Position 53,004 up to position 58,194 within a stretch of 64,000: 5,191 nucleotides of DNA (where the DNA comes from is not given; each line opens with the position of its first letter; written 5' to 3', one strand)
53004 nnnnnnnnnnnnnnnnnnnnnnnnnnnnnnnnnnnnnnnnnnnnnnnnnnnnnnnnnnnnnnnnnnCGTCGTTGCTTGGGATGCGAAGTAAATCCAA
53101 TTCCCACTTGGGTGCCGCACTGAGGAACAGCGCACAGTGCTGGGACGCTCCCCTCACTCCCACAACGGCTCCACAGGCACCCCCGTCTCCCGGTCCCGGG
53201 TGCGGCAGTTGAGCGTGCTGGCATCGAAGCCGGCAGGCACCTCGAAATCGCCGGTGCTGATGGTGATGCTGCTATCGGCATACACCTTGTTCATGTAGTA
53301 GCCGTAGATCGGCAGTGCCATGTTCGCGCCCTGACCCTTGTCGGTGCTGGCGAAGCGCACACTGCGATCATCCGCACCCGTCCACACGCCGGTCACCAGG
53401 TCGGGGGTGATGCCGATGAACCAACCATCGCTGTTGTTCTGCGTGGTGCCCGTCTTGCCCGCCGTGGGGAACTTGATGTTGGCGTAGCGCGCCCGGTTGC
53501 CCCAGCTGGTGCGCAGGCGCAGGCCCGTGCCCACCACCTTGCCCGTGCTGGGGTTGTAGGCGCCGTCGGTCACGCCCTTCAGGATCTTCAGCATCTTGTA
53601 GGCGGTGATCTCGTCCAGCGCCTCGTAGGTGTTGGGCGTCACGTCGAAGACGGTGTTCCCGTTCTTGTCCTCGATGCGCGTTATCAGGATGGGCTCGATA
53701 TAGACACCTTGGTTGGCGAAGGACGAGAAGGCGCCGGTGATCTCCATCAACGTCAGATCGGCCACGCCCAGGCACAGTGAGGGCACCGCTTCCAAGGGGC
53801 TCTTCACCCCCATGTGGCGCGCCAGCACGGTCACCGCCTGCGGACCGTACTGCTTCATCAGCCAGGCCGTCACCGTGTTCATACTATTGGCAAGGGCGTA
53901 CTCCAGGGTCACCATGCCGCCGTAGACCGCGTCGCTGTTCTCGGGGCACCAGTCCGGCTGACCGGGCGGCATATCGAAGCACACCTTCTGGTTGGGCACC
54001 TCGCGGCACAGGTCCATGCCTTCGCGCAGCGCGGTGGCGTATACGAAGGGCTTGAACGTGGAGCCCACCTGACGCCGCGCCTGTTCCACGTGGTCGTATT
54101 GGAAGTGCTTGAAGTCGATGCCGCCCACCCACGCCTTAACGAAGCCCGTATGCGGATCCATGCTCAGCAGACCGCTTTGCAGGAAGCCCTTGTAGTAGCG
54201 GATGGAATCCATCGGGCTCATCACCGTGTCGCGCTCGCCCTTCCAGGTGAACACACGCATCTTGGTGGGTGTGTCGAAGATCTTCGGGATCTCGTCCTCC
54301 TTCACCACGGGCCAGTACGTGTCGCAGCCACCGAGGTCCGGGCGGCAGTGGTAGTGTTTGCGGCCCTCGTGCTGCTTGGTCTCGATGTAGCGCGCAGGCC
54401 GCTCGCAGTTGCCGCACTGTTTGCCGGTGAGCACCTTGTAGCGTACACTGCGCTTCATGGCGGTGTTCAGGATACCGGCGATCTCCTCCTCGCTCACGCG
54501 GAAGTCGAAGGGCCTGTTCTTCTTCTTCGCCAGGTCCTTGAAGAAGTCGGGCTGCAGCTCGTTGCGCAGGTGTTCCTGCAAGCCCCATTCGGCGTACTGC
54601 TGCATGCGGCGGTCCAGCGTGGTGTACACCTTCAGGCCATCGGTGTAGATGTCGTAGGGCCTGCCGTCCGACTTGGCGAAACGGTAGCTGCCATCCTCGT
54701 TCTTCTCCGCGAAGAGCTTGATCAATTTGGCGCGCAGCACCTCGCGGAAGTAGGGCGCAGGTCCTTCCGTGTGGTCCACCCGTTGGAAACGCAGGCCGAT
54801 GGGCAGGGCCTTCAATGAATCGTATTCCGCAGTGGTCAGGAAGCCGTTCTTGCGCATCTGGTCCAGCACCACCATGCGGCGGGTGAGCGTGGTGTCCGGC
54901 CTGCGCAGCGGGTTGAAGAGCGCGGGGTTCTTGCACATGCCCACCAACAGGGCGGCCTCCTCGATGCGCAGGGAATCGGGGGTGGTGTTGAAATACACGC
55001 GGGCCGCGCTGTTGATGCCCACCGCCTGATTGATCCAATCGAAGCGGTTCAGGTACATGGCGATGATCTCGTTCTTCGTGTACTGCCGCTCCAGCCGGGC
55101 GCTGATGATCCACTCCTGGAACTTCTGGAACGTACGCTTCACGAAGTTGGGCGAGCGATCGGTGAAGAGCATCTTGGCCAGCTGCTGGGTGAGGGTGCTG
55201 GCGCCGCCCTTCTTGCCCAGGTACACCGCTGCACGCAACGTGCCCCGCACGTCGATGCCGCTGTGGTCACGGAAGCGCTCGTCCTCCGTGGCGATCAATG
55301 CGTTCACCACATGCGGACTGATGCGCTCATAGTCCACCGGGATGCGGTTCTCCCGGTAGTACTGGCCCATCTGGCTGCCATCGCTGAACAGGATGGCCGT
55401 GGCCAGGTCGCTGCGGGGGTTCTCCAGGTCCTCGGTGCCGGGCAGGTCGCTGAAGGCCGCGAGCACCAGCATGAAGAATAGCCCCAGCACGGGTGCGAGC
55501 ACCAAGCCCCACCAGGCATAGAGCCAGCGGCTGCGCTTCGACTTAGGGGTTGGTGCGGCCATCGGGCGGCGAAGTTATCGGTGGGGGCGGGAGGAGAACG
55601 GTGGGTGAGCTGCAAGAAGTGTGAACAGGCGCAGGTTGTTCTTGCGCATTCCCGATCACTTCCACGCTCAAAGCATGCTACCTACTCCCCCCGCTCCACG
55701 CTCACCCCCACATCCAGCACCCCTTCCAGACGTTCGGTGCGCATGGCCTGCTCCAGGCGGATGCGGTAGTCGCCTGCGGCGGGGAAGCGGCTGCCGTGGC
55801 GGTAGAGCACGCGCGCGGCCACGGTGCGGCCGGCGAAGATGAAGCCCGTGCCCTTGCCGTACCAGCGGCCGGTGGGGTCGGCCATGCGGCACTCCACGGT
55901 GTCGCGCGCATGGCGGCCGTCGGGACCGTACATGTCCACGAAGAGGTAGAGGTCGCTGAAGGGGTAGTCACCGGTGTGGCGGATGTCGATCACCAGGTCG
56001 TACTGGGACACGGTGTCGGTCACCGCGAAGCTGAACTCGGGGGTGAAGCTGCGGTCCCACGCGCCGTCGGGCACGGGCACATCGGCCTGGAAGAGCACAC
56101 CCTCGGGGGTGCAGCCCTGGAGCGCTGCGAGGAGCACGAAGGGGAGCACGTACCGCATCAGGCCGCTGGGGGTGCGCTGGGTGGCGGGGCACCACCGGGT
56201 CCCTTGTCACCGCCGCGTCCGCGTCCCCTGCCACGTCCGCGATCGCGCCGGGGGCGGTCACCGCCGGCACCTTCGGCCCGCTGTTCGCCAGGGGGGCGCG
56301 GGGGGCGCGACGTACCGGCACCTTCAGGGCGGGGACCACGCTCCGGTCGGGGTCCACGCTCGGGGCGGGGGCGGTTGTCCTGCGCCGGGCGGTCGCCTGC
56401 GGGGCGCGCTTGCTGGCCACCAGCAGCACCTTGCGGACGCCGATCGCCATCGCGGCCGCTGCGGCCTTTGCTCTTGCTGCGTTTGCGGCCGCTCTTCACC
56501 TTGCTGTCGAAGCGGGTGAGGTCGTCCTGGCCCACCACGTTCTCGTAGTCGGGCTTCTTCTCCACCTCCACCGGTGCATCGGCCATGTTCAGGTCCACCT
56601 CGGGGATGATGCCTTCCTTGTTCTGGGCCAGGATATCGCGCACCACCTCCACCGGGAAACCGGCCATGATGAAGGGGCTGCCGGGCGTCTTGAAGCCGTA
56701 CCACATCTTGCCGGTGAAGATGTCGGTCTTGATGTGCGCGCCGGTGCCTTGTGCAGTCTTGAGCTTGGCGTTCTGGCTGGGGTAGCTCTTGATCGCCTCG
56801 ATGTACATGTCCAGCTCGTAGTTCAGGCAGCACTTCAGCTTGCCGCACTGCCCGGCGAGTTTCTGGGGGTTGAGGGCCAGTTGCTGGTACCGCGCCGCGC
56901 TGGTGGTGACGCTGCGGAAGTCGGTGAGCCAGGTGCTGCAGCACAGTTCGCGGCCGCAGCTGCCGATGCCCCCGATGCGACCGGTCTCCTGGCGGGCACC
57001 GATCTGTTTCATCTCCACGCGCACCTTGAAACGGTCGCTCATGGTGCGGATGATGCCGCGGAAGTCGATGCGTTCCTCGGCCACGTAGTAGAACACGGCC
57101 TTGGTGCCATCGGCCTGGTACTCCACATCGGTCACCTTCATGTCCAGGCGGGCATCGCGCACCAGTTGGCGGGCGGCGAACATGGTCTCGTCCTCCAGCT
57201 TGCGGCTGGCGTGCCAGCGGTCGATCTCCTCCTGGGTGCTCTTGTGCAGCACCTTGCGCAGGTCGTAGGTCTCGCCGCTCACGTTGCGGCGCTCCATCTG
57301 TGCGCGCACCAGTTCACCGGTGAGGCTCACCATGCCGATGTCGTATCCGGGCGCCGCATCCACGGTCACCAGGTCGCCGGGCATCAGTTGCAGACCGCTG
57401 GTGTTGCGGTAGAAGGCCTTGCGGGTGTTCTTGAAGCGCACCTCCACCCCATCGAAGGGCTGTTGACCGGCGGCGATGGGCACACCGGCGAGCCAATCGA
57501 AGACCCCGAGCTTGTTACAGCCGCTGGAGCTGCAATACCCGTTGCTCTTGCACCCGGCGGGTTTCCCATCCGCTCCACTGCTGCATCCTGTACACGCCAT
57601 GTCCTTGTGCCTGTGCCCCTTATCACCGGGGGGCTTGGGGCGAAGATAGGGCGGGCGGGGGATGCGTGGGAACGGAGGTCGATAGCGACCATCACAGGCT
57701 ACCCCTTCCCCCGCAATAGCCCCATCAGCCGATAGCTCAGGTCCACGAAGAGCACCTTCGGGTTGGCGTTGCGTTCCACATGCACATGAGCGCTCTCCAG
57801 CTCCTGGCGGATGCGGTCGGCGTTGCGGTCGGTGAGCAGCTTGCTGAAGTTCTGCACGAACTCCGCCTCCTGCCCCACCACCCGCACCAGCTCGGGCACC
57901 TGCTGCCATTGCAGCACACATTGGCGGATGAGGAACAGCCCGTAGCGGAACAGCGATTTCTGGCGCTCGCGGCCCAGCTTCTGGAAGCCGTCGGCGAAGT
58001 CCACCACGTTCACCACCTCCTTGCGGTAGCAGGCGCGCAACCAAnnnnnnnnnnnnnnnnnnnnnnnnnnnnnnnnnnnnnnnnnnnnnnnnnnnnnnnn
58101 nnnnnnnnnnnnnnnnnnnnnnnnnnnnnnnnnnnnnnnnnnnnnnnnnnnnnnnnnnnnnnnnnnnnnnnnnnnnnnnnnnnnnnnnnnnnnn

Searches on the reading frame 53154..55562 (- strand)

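Call 36: search_protein_families(library=pfam, proteins=[window:53154-55562:-], max_evalue=0.01)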
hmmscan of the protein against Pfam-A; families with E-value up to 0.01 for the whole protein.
window:53154-55562:- (802 aa): 2 families
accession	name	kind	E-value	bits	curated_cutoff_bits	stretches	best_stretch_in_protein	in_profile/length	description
PF00912.28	Transgly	-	2.5e-52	177.3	27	1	62-236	2-177/178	Transglycosylase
PF00905.27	Transpeptidase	-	1.3e-16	61.1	22.1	1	468-721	6-267/299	Penicillin binding protein transpeptidase domain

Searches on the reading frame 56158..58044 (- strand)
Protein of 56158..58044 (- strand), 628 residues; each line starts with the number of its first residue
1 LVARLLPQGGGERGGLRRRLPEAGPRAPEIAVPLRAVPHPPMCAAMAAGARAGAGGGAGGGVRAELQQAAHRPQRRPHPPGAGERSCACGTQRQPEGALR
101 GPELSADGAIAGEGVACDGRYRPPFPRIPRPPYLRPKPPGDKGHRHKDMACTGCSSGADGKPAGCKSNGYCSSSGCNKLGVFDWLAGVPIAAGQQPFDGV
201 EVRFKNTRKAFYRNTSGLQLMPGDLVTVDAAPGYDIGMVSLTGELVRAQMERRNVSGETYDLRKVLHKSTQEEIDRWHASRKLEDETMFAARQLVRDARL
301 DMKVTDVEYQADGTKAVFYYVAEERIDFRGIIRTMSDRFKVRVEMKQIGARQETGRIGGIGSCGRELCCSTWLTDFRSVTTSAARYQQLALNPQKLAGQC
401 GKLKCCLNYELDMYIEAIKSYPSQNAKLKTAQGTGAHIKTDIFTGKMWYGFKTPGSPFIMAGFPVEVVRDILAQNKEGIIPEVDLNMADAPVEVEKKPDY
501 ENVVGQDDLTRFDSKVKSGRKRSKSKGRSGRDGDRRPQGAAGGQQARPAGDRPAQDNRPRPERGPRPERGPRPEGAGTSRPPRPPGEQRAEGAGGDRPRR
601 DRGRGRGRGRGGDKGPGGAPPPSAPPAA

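Call 36: search_protein_families(library=pfam, proteins=[window:56158-58044:-], max_evalue=0.01)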
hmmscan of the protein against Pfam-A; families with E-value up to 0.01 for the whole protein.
window:56158-58044:- (628 aa): 1 family
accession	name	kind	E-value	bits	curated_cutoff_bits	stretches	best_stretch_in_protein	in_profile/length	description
PF04468.17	PSP1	-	1.1e-25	90.2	27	1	264-348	2-86/86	PSP1 C-terminal conserved region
